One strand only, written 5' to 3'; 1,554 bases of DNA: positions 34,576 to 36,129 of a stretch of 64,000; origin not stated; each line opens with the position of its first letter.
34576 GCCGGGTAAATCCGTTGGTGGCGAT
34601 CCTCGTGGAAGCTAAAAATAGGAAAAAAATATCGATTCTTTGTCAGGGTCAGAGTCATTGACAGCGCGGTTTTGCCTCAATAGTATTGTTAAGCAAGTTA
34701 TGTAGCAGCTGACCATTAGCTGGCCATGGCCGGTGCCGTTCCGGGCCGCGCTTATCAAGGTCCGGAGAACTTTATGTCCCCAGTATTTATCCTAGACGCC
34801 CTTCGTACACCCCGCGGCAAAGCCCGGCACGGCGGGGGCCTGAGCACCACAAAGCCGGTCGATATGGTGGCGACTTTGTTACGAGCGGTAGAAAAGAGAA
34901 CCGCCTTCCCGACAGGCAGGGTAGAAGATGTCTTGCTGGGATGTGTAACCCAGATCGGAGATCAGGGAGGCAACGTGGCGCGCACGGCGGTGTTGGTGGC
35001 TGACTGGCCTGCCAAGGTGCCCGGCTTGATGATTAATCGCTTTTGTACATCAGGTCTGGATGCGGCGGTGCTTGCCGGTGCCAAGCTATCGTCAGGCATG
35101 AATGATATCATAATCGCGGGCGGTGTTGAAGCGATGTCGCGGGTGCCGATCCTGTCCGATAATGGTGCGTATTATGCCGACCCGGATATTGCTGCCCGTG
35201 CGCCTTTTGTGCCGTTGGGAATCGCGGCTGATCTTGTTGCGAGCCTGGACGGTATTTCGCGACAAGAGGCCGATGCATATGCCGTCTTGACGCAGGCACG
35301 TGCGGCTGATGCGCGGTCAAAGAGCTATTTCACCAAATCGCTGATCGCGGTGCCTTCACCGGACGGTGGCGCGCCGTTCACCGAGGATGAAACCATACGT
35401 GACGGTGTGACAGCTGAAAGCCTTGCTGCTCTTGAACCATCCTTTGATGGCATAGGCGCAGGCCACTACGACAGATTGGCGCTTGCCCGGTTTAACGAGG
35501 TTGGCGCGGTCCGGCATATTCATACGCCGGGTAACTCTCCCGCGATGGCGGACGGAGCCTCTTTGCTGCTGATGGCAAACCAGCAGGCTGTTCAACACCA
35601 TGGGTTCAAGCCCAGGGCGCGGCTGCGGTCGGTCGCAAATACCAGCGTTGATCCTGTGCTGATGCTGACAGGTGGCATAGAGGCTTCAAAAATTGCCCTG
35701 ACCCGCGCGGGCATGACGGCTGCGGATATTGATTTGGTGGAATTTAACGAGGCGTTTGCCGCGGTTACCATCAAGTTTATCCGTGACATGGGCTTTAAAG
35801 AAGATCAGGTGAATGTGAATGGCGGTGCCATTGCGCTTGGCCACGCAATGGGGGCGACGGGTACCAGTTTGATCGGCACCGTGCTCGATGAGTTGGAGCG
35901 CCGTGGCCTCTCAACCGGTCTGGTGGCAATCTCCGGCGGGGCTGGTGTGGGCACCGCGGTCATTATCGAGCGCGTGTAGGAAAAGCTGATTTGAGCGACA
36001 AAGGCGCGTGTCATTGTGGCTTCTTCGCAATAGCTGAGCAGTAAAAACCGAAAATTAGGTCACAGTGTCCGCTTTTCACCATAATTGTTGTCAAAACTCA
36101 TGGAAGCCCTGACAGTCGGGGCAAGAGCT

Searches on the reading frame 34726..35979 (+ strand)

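Call 5: search_protein_families(library=pfam, proteins=[window:34726-35979:+])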
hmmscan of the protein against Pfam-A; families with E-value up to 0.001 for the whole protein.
window:34726-35979:+ (417 aa): 4 families
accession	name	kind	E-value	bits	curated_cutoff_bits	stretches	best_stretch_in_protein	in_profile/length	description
PF00108.29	Thiolase_N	-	3.7e-41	141.7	26.4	1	20-244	1-237/260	Thiolase, N-terminal domain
PF02803.24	Thiolase_C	-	3.8e-36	123.9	27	1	295-416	2-123/123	Thiolase, C-terminal domain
PF22691.2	Thiolase_C_1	-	1.4e-05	25.3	28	1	309-358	12-61/144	Thiolase C-terminal domain-like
PF00109.32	ketoacyl-synt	-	0.00062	19.9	20.8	0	106-138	173-205/252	Beta-ketoacyl synthase, N-terminal domain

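Call 38: search_protein_families(library=ncbifam, proteins=[window:34726-35979:+], max_evalue=0.00001)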
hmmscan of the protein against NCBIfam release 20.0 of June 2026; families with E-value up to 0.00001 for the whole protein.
window:34726-35979:+ (417 aa): 35 families (the best 25 are shown)
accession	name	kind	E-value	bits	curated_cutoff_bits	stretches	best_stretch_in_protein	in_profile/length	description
NF006090.0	PRK08242.1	equivalog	3.1e-147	490.9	514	1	18-417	2-402/402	acetyl-CoA C-acetyltransferase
TIGR01930.1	AcCoA-C-Actrans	subfamily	1e-103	347.3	240.55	1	22-415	1-385/385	acetyl-CoA C-acyltransferase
NF004682.0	PRK06025.1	subfamily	5.8e-102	341.9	568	1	17-417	1-417/417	acetyl-CoA C-acetyltransferase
NF005865.0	PRK07801.1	equivalog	2.5e-86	290.3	591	1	17-417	1-382/382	acetyl-CoA C-acetyltransferase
NF006510.0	PRK08947.1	equivalog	7e-82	275.4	519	1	18-417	2-387/387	acetyl-CoA C-acyltransferase FadA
NF005889.0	PRK07850.1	equivalog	2.4e-80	270.5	515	1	19-417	3-387/387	steroid 3-ketoacyl-CoA thiolase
NF005077.0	PRK06504.1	subfamily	4.7e-79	266.3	590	2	17-236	1-230/390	acetyl-CoA C-acetyltransferase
NF006553.0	PRK09052.1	equivalog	7.8e-79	265.5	567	1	18-417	6-399/399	acetyl-CoA C-acyltransferase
NF006551.0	PRK09050.1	subfamily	6.3e-76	256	605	2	253-417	235-401/401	3-oxoadipyl-CoA thiolase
TIGR02430.1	pcaF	equivalog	6.7e-75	252.6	597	1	20-417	3-400/400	3-oxoadipyl-CoA thiolase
NF005805.0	PRK07661.1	equivalog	2.6e-73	247.2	633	1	21-416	5-390/391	acetyl-CoA C-acetyltransferase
NF006001.0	PRK08131.1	equivalog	6.6e-73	245.9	622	1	20-417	4-400/401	3-oxoadipyl-CoA thiolase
TIGR02445.1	fadA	equivalog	2.7e-71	240.6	591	1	20-417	2-385/385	acetyl-CoA C-acyltransferase FadA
NF005890.0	PRK07851.1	equivalog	3.2e-71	240.5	580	2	151-417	158-405/406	acetyl-CoA C-acetyltransferase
NF005033.0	PRK06445.1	equivalog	2e-70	238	511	1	41-417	30-395/395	acetyl-CoA C-acetyltransferase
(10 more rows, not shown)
